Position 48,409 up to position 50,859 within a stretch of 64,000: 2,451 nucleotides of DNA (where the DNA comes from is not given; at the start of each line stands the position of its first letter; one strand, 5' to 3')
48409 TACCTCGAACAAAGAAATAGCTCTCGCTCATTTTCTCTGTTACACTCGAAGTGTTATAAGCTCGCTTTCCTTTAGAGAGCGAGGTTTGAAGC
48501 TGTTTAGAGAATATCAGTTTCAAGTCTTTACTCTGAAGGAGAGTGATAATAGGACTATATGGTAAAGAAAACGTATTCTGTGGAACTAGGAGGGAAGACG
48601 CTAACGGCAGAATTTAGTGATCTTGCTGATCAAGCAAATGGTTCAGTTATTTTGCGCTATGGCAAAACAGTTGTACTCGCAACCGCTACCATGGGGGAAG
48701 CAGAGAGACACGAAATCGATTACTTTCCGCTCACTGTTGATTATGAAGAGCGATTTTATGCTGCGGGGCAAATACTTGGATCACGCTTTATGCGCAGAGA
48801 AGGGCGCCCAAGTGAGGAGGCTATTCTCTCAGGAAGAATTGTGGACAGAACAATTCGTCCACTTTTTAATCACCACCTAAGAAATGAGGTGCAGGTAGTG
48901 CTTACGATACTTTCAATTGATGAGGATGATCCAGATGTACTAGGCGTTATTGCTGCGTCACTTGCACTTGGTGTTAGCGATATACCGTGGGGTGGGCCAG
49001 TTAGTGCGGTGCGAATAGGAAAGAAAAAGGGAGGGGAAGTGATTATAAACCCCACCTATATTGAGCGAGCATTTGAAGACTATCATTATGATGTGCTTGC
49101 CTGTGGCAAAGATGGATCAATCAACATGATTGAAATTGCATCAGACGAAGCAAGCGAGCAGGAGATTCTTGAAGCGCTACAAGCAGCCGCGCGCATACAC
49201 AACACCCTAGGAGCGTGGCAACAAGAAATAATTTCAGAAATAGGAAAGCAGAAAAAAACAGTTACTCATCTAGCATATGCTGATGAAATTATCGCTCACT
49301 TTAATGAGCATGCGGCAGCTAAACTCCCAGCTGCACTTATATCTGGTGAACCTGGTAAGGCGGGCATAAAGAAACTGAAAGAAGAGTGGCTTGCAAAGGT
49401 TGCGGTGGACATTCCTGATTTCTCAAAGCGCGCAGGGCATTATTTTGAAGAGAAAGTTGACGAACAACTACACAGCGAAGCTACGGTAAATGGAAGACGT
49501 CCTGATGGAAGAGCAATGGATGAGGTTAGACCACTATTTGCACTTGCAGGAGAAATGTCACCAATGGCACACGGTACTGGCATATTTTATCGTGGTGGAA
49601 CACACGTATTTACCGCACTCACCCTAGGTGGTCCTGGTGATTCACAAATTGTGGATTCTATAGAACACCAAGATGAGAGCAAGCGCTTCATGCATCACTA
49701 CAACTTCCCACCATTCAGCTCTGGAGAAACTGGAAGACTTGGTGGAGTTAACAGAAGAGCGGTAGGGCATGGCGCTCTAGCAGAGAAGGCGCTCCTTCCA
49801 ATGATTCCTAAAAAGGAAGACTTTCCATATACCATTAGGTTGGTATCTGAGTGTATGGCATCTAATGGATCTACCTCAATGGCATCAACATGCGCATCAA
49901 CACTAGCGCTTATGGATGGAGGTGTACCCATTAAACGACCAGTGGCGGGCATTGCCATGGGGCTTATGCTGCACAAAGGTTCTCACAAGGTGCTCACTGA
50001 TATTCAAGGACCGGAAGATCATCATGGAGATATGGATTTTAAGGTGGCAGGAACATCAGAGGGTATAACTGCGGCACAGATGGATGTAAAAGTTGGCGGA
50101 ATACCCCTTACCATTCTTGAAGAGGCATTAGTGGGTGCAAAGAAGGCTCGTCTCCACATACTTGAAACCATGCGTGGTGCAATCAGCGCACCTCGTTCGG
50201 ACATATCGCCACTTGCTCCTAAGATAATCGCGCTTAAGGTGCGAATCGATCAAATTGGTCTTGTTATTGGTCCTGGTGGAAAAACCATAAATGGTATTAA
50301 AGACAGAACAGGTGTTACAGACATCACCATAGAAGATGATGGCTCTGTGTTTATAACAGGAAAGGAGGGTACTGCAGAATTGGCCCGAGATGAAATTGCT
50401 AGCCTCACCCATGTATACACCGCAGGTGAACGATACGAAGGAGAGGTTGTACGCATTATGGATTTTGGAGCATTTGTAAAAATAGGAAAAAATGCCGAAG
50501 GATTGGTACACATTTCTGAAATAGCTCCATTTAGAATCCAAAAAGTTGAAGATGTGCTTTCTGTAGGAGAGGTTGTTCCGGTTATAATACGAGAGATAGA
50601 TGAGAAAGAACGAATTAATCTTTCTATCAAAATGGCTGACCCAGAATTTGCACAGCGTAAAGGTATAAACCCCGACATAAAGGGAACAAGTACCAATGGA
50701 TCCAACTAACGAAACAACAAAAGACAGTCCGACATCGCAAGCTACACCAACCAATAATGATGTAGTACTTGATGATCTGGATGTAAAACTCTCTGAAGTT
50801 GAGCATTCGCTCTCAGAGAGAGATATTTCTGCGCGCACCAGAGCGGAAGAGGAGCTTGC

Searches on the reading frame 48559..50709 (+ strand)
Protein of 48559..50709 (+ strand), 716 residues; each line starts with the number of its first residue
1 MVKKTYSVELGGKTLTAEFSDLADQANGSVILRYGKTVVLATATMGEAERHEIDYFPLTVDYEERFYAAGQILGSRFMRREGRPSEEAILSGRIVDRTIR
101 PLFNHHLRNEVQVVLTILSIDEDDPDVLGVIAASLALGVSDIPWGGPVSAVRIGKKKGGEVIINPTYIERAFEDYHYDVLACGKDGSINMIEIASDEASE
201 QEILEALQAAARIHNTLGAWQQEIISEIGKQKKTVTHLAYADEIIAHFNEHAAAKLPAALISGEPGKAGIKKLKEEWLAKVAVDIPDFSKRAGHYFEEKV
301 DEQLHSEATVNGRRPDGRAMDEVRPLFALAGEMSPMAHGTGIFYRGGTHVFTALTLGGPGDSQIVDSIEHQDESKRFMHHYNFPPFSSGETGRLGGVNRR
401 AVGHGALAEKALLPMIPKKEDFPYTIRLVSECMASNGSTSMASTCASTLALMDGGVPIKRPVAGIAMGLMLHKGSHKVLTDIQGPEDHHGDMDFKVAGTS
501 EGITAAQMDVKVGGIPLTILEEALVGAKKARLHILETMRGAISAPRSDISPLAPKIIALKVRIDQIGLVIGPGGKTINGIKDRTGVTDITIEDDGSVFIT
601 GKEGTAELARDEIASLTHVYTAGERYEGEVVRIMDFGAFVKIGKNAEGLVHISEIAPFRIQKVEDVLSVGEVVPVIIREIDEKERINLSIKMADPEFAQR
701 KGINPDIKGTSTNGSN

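Call 83: search_protein_families(library=pfam, proteins=[window:48559-50709:+], max_evalue=0.00001)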
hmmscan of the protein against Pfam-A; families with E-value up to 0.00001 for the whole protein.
window:48559-50709:+ (716 aa): 4 families
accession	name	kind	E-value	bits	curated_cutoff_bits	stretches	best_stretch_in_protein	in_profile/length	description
PF01138.27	RNase_PH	-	7.1e-49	166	25.5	2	13-143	3-130/130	3' exoribonuclease family, domain 1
PF00575.29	S1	-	1.9e-17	63.8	22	1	622-691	4-74/74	S1 RNA binding domain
PF03725.20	RNase_PH_C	-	9.3e-12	45.2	20.8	1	146-211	1-65/67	3' exoribonuclease family, domain 2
PF00013.35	KH_1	-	1.8e-09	37.6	21.5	1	559-614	4-65/66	KH domain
